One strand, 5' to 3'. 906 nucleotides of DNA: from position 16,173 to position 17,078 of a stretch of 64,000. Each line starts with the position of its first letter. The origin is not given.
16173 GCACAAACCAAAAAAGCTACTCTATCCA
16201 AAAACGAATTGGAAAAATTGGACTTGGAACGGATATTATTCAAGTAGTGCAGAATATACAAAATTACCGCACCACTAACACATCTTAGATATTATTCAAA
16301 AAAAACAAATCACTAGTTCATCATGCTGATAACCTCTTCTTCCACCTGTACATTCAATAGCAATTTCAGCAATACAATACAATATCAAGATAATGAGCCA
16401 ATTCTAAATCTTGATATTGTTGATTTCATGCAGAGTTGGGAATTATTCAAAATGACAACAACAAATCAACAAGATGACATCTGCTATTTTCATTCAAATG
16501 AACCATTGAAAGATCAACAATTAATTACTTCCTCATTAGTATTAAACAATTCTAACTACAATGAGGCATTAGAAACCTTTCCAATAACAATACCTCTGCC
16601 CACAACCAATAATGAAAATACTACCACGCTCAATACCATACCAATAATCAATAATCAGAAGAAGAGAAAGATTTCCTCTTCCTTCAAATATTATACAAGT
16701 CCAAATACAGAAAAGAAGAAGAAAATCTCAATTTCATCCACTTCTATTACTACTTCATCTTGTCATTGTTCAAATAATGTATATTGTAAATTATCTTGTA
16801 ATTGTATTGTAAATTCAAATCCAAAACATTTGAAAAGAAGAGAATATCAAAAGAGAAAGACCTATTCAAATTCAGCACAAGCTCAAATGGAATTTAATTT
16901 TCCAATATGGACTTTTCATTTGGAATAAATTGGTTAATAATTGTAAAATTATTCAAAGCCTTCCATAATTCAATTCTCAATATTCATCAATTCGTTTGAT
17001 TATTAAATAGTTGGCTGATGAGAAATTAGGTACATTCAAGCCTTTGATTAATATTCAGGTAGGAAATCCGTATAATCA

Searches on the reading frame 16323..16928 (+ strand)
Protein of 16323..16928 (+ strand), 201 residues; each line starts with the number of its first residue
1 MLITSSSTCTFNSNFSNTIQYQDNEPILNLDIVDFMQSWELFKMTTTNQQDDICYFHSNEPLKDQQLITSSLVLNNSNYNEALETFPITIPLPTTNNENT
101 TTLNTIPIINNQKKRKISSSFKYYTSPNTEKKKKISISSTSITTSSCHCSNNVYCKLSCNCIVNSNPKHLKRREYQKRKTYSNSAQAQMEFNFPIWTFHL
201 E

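Call 5: search_protein_families(library=pfam, proteins=[window:16323-16928:+], max_evalue=1)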
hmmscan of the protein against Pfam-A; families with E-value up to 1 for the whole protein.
window:16323-16928:+ (201 aa): 1 family
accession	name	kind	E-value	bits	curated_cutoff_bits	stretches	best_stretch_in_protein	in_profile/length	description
PF23519.1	Microp_apicomplexa_10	-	0.019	15.6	27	1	117-159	17-59/94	Apicomplexa microprotein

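Call 38: predict_structure(alignment_id=A3)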
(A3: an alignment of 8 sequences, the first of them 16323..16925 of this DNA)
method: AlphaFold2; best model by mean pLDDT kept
length: 201 residues; sequences in the alignment: 8
mean_pLDDT: 50.1   pTM: 0.17
mean pLDDT of the five models: 50.1, 47.3, 47.0, 43.2, 42.7
residues with pLDDT >= 90: 0; 70-90: 20; 50-70: 48; < 50: 133
segments of 3 or more residues with pLDDT < 50: 1-14, 16-22, 54-126, 128-162
pLDDT, mean of each block of 10 residues (from residue 1): 44 44 55 74 61 46 44 41 43 40 45 47 44 44 43 45 51 58 60 73 65
secondary structure, 60 per line:
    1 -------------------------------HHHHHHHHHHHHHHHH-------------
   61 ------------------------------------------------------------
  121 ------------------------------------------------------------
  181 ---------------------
elements in order: H32-47

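Call 41: search_solved_structures(query=A3, max_evalue=10, show_alignments=2)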
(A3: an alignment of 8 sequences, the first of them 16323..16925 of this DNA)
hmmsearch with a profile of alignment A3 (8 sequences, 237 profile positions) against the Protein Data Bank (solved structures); distinct sequences matched with E-value up to 10: 1.
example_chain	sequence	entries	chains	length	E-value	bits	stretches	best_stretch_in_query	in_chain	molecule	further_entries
4dk1_A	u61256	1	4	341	1.4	12.4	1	59-204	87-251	Putative MacA, Multidrug resistance protein mexA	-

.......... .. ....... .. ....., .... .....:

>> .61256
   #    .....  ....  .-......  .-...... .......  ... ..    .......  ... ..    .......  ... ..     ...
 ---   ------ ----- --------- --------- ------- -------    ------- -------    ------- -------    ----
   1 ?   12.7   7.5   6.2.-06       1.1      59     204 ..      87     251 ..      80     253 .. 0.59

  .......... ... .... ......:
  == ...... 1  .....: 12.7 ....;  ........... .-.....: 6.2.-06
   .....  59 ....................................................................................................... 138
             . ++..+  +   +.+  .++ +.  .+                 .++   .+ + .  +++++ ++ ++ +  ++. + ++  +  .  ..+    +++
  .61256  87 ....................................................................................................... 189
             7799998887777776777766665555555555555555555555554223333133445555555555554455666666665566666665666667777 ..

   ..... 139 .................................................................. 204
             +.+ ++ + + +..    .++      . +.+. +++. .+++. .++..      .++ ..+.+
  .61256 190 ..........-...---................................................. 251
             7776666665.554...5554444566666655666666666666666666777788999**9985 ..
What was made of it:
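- On Any protein with a solved structure (PDB sequences): The best hit had E = 1.4 and lay in a low-complexity region (call 41).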

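Call 43: find_homologous_proteins(query=A4, max_evalue=1)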
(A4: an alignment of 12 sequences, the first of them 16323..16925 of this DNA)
Query A4 (12 sequences) (201 aa, profile of the alignment): 10 proteins with E <= 1 among 3033 candidates.
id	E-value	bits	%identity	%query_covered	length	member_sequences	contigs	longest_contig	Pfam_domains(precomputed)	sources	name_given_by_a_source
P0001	4.6e-57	212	47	45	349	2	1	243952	-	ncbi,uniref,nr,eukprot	ncbi:predicted protein [Naegleria gruberi]|uniref:Predicted protein n=1 Tax=Naegleria gruberi TaxID=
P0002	2.1e-56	210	45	45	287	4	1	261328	-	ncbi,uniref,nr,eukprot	ncbi:predicted protein [Naegleria gruberi]|uniref:Predicted protein n=1 Tax=Naegleria gruberi TaxID=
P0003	1.2e-53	201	57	89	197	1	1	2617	-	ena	-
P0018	6.5e-42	162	25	83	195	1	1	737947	-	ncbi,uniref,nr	ncbi:hypothetical protein C9374_000886 [Naegleria lovaniensis]|uniref:Uncharacterized protein n=1 Ta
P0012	6.5e-35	139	64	20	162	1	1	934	-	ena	-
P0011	2.6e-34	137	100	79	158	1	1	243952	-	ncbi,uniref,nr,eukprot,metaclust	ncbi:predicted protein [Naegleria gruberi]|uniref:Predicted protein n=1 Tax=Naegleria gruberi TaxID=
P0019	6.7e-15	74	75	6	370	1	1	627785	-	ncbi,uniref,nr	ncbi:hypothetical protein FDP41_006211 [Naegleria fowleri]|uniref:Uncharacterized protein n=1 Tax=Na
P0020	1.8e-14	72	28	21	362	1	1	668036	-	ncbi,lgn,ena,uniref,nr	ncbi:hypothetical protein FDP41_003472 [Naegleria fowleri]|uniref:Uncharacterized protein n=1 Tax=Na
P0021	4.4e-3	35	45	15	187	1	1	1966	-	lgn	-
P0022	5.9e-1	28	39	9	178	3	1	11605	-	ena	-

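Call 50: predict_structure(alignment_id=A5)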
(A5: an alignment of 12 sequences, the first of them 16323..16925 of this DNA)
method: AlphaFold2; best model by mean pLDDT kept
length: 201 residues; sequences in the alignment: 12
mean_pLDDT: 52.5   pTM: 0.18
mean pLDDT of the five models: 52.5, 52.3, 49.8, 47.5, 46.9
residues with pLDDT >= 90: 0; 70-90: 25; 50-70: 62; < 50: 114
segments of 3 or more residues with pLDDT < 50: 1-12, 54-58, 70-86, 89-105, 110-126, 131-152, 154-164
pLDDT, mean of each block of 10 residues (from residue 1): 43 49 57 80 68 50 49 42 45 43 46 46 48 45 43 44 51 60 67 72 60
secondary structure, 60 per line:
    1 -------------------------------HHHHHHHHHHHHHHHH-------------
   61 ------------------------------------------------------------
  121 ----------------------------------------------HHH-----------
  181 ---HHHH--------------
elements in order: H32-47 H184-187
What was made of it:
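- On Acidic activation domain / p53-TAD-like docking helix: AlphaFold predicts a helix at c5 residues 32-47 (calls 38, 50).
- The C end had pLDDT about 70 and no regular structure apart from a 4-residue helical turn at 184-187 in one run (calls 38, 50). The block has only moderate pLDDT and almost no regular structure, so folding only on binding is possible (calls 38, 50).
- Tried and rejected: Two AlphaFold runs gave pTM 0.17-0.18 and no strands (calls 38, 50).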

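Call 53: find_related_loci(query=A5, collection=viral_contigs, flank=3000)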
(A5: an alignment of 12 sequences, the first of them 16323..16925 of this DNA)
Query A5 (201 aa) in viral_contigs; peptide patterns used: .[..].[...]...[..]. (x = any residue, [..] = any of these).
3 stretches matched a pattern, but none encodes a relative of the query by tblastn (E <= 1e-3).

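Call 54: find_related_loci(query=A5, collection=metagenome_contigs, flank=5000)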
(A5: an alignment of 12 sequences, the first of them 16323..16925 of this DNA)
Query A5 (201 aa) in metagenome_contigs; peptide patterns used: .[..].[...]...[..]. (x = any residue, [..] = any of these).
116 stretches matched a pattern, but none encodes a relative of the query by tblastn (E <= 1e-3).
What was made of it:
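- Scans of viral contigs and JGI metagenome contigs found nothing (calls 53, 54).
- Tried and rejected: Scans of IMG/VR and JGI metagenome contigs found no relatives (calls 53, 54).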

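Call 60: find_encoding_contigs(protein=P0021, flank=3000, max_places=3)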
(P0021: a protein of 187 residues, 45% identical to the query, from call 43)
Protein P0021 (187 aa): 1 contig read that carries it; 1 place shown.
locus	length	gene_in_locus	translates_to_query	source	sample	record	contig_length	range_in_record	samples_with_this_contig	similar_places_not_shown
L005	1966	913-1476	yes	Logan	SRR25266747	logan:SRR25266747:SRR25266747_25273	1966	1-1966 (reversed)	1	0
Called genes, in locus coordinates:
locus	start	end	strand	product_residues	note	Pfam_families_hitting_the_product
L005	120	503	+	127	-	PF01227:GTP_cyclohydroI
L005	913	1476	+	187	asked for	-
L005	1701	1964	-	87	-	?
